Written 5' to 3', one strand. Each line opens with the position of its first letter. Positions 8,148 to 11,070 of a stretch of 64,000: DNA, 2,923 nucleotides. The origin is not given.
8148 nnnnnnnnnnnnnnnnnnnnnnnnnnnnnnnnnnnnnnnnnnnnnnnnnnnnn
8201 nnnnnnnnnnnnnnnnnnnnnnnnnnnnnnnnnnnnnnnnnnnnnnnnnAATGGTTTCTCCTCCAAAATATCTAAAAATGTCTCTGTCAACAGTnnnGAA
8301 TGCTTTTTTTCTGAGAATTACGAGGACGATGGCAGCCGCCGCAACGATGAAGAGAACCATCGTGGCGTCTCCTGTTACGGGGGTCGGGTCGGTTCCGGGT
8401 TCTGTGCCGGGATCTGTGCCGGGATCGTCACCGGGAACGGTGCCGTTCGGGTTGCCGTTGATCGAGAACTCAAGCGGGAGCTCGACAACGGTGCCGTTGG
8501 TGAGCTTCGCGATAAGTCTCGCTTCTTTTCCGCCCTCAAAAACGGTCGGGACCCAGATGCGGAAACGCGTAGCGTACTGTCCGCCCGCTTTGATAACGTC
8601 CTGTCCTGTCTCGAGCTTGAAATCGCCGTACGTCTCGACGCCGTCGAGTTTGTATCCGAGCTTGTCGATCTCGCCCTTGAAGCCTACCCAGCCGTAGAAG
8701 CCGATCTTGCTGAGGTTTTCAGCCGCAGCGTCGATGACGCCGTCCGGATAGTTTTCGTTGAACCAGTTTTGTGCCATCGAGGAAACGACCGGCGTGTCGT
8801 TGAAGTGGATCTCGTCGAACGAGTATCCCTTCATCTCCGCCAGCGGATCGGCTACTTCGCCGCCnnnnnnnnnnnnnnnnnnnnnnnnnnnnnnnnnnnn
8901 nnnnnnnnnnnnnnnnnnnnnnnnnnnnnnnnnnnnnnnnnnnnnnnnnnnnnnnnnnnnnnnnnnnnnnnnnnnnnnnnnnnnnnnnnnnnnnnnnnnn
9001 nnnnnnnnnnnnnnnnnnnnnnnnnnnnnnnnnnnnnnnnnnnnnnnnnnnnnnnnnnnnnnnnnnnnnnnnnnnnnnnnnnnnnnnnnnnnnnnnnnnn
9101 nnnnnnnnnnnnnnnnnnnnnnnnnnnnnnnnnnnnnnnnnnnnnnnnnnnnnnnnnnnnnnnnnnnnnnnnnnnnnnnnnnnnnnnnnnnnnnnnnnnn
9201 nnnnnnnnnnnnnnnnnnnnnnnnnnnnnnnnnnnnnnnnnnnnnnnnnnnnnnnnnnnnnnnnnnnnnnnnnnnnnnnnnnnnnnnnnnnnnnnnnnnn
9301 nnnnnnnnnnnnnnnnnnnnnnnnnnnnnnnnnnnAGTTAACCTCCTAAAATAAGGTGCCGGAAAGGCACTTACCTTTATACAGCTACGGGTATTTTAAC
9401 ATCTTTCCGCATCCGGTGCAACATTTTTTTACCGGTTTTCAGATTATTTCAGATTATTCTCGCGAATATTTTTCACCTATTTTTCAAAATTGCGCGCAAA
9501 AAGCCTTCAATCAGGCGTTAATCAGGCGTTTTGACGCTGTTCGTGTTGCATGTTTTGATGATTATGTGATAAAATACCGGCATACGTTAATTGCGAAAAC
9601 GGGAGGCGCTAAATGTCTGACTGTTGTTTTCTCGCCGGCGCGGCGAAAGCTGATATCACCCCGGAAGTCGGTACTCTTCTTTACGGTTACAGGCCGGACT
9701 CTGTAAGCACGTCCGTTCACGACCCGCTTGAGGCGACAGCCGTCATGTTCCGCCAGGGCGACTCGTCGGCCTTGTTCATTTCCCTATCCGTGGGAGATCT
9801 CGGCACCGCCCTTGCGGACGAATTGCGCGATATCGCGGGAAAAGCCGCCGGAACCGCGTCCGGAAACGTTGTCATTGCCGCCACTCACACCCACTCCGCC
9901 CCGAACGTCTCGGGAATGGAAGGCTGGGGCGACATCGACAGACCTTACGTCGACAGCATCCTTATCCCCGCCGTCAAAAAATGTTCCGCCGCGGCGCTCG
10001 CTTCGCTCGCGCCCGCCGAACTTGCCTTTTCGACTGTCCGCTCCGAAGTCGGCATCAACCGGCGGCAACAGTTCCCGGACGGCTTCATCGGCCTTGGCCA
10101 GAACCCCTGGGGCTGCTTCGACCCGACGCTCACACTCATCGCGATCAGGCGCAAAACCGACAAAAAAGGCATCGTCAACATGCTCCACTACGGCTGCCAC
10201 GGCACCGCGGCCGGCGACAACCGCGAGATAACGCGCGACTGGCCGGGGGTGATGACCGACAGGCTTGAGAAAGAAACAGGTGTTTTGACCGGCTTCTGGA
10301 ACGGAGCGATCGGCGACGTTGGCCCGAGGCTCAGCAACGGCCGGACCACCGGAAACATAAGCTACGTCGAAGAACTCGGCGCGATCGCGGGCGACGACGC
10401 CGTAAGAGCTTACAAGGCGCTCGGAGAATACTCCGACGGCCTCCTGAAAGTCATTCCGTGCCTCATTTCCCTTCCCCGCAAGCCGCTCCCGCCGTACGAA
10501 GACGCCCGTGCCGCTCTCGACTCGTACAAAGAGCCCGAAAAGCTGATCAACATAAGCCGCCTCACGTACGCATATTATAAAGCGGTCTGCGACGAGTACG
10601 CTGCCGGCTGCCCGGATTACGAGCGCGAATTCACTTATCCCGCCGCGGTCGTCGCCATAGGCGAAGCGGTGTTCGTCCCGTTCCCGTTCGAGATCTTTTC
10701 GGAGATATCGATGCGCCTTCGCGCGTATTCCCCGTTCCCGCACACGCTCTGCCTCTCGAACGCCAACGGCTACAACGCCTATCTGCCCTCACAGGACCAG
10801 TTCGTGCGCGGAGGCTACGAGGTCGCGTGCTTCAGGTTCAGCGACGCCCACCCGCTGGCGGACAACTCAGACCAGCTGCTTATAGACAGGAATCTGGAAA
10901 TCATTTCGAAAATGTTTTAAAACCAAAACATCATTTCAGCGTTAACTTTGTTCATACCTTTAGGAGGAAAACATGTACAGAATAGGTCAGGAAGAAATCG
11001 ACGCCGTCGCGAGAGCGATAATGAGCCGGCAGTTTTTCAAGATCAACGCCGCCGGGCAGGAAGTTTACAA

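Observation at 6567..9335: Paralogous cell-surface protein family with a non-canonical tripartite C-terminal sorting-like signal (T[GS]D[AM]T, TM helix, RKK)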

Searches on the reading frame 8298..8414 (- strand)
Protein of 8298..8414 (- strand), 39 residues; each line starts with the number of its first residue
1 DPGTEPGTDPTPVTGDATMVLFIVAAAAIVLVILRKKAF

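Call 55: find_related_loci(query=A6, collection=metagenome_contigs, flank=10000)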
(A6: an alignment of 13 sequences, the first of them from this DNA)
Query A6 (39 aa) in metagenome_contigs; peptide patterns used: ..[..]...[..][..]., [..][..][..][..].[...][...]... (x = any residue, [..] = any of these).
600 stretches matched a pattern (row limit reached: there are more); 3 encode a relative of the query (tblastn E <= 1e-3); 3 distinct loci.
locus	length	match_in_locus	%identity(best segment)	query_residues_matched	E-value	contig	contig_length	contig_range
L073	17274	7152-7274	83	1-39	9e-16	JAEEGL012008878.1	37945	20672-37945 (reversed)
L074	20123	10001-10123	83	1-39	9e-16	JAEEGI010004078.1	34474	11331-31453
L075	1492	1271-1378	69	4-39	7e-9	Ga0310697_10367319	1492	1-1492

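Call 72: search_protein_families(library=pfam, proteins=[L073:4799-5983:+], max_evalue=0.1)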
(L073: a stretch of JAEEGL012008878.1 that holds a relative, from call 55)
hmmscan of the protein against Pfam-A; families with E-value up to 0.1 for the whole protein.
L073:4799-5983:+ (394 aa): 0 families

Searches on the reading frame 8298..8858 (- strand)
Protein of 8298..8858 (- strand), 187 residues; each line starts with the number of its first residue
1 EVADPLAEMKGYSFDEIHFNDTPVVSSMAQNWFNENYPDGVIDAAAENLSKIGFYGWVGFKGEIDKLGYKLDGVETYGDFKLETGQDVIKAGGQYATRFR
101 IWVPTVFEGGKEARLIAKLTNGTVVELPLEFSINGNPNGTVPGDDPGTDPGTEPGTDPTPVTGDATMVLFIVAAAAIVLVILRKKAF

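Call 35: search_protein_representatives(alignment_id=A3)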
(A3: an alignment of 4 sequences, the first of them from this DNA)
Query: 4 sequences, 185 profile positions. Proteins with E-value up to 0.001 (for the whole library): 408; up to 1e-10: 193; up to 1e-30: 38. The best 150 are listed.
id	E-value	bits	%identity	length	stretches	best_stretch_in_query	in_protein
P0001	9.3e-80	282.9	-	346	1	1-185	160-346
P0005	6.3e-71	254.1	-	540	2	9-185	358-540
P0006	2.0e-68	245.9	-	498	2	8-185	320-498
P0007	1.3e-61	223.7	-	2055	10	6-115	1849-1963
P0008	6.6e-60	218.2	-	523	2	8-185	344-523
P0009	2.3e-58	213.1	-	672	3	1-144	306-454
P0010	2.1e-57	210.0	-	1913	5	6-121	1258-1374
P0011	2.7e-53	196.6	-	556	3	8-146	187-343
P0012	3.1e-52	193.2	-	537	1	9-185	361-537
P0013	3.3e-52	193.1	-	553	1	9-185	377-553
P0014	7.1e-50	185.5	-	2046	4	4-120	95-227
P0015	1.3e-44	168.3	-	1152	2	3-162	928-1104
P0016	2.9e-44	167.2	-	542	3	14-185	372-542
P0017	1.0e-43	165.4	-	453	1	6-185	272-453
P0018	1.7e-43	164.7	-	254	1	8-185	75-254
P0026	7.9e-37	142.9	-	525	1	5-185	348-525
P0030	4.4e-35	137.2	-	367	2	6-185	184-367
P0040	7.9e-31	123.4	-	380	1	4-185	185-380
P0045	1.9e-30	122.1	-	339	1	2-185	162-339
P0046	2.7e-30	121.6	-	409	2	8-142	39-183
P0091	2.1e-19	86.1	-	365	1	11-185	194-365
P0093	2.3e-19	86.0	-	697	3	12-139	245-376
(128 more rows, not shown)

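Call 71: list_cluster_members(proteins=[P0006, P0026, P0030, P0040, P0045, P0046, P0091, P0093, P0005, P0008])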
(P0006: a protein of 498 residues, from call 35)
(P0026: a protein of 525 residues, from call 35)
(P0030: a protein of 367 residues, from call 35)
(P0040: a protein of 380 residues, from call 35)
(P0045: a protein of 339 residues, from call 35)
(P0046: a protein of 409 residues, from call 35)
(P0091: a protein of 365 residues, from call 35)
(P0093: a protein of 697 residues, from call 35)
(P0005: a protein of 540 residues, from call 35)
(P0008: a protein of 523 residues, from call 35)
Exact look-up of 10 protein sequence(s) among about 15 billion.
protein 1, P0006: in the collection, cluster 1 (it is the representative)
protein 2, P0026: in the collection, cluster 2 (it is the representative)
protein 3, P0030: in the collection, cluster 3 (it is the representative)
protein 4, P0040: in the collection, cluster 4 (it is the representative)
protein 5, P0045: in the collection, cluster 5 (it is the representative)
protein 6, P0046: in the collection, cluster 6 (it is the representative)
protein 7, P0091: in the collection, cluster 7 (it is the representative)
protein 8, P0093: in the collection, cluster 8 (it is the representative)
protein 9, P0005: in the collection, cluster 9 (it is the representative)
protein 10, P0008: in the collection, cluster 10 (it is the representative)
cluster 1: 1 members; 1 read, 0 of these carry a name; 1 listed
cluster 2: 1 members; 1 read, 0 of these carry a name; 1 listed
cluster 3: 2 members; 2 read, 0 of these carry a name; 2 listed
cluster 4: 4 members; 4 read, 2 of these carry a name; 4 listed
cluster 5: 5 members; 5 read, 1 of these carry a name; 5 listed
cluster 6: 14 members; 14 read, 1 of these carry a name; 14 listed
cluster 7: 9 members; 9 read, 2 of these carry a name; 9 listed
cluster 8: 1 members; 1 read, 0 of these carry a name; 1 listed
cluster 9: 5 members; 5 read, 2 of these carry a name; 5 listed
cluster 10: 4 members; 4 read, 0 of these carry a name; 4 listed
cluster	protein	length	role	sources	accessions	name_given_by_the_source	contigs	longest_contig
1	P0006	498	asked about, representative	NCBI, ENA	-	-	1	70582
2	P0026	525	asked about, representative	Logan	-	-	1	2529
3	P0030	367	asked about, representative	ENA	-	-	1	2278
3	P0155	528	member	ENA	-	-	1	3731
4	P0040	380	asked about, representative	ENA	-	-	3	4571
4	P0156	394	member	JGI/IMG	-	hypothetical protein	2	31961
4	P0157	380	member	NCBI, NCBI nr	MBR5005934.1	MAG: hypothetical protein IKY07_02450 [Clostridia bacterium] | hypothetical protein [Clostridia bacterium]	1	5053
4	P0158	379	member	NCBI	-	-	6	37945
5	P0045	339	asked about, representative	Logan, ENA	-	-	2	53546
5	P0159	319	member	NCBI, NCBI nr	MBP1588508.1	MAG: hypothetical protein ILO53_08950 [Clostridia bacterium] | hypothetical protein [Clostridia bacterium]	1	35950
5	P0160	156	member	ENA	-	-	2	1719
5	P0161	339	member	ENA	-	-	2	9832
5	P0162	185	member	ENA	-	-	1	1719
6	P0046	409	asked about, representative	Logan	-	-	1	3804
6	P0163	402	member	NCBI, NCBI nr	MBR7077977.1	MAG: hypothetical protein IKI41_04455, partial [Clostridia bacterium] | hypothetical protein [Clostridia bacterium]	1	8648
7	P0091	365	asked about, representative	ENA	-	-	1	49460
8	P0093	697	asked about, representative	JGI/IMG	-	-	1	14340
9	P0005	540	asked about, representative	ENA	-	-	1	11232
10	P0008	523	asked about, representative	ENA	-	-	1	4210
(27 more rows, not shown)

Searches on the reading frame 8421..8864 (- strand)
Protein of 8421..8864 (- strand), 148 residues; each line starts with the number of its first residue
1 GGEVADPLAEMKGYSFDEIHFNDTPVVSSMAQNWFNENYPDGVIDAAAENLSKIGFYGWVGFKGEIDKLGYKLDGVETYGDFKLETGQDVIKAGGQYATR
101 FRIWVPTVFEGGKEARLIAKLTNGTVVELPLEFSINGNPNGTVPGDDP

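Call 66: predict_structure(alignment_id=A7)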
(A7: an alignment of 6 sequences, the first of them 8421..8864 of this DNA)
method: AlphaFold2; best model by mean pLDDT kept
length: 148 residues; sequences in the alignment: 6
mean_pLDDT: 83.9   pTM: 0.77
mean pLDDT of the five models: 83.9, 83.4, 83.1, 77.8, 76.6
residues with pLDDT >= 90: 66; 70-90: 62; 50-70: 14; < 50: 6
segments of 3 or more residues with pLDDT < 50: 1-3, 146-148
pLDDT, mean of each block of 10 residues (from residue 1): 55 88 89 89 92 91 88 91 67 81 92 93 88 91 58
secondary structure, 60 per line:
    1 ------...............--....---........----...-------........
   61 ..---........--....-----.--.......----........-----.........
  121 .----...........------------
elements in order: H7-10 E11-21 E24-27 H31-38 E43-45 E53-62 E66-73 E76-79 H88-94 E99-106 E112-121 E126-136

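Call 69: fold_search(model_id=the predicted structure, library=pdb)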
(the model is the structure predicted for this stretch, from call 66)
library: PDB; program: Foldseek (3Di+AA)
matches with E <= 10: 1729; with E <= 0.001: 9
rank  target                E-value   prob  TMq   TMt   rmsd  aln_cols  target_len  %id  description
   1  2ca4_A                1.8e-04  1.00  0.42  0.19   3.3       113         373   13  Sulfite dehydrogenase from Starkeya Novella mutant (released 2007-02-20)
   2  2blf_A                2.3e-04  1.00  0.41  0.19   3.4       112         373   13  Sulfite dehydrogenase from Starkeya Novella (released 2005-04-28)
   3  2a9a_B                3.6e-04  1.00  0.41  0.20   4.6       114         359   12  Crystal structure of recombinant chicken sulfite oxidase with the bound product, sulfate, at the active site (released 2005-08-02)
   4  2ca3_A                3.8e-04  1.00  0.42  0.19   3.3       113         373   13  Sulfite dehydrogenase from Starkeya Novella r55m mutant (released 2007-02-20)
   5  2c9x_A                5.7e-04  1.00  0.41  0.19   3.4       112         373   13  Sulfite dehydrogenase from Starkeya Novella Y236F mutant (released 2006-08-16)
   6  6y0k                  7.1e-04  1.00  0.39  0.18   4.2       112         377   11  Sulfite oxidase from Thermus thermophilus with coordinated phosphate (released 2020-08-05)
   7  1sox_B                8.0e-04  1.00  0.39  0.15   4.6       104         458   13  SULFITE OXIDASE FROM CHICKEN LIVER (released 1998-04-29)
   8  1sox_A                8.5e-04  1.00  0.39  0.15   4.6       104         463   13  SULFITE OXIDASE FROM CHICKEN LIVER (released 1998-04-29)
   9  1ogp_A                9.0e-04  1.00  0.40  0.18   5.4       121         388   12  The crystal structure of plant sulfite oxidase provides insight into sulfite oxidation in plants and animals (released 2003-10-09)
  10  2a9d_A                1.0e-03  1.00  0.39  0.18   4.6       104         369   13  Crystal structure of recombinant chicken sulfite oxidase with Arg at residue 161 (released 2005-08-02)
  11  9leg_B                1.0e-03  0.99  0.40  0.19   7.3       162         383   10  AMO complex (released 2026-02-04)
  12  2a9d_B                1.1e-03  1.00  0.39  0.19   4.6       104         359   13  Crystal structure of recombinant chicken sulfite oxidase with Arg at residue 161 (released 2005-08-02)
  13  3hbg                  1.3e-03  1.00  0.42  0.20   4.4       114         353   11  Structure of recombinant Chicken Liver Sulfite Oxidase mutant C185S (released 2010-04-14)
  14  3r18                  1.3e-03  1.00  0.40  0.18   5.9       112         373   12  Chicken sulfite oxidase double mutant with altered activity and substrate affinity (released 2012-02-08)
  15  8s5s                  1.9e-03  1.00  0.39  0.18   4.2       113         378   11  Crystal structure of a Sulfite dehydrogenase from Thermus thermophilus (released 2024-11-27)
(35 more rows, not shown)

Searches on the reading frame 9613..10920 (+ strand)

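Call 72: search_protein_families(library=pfam, proteins=[window:9613-10920:+], max_evalue=0.1)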
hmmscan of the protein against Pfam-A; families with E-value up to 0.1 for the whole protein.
window:9613-10920:+ (435 aa): 2 families
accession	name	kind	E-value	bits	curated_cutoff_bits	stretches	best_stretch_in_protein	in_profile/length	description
PF04734.18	Ceramidase_alk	-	1.3e-08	34.4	32.1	1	6-241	1-259/509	Neutral/alkaline non-lysosomal ceramidase, N-terminal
PF09843.14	DUF2070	-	0.0057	15.5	30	1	70-153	453-531/561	Predicted membrane protein (DUF2070)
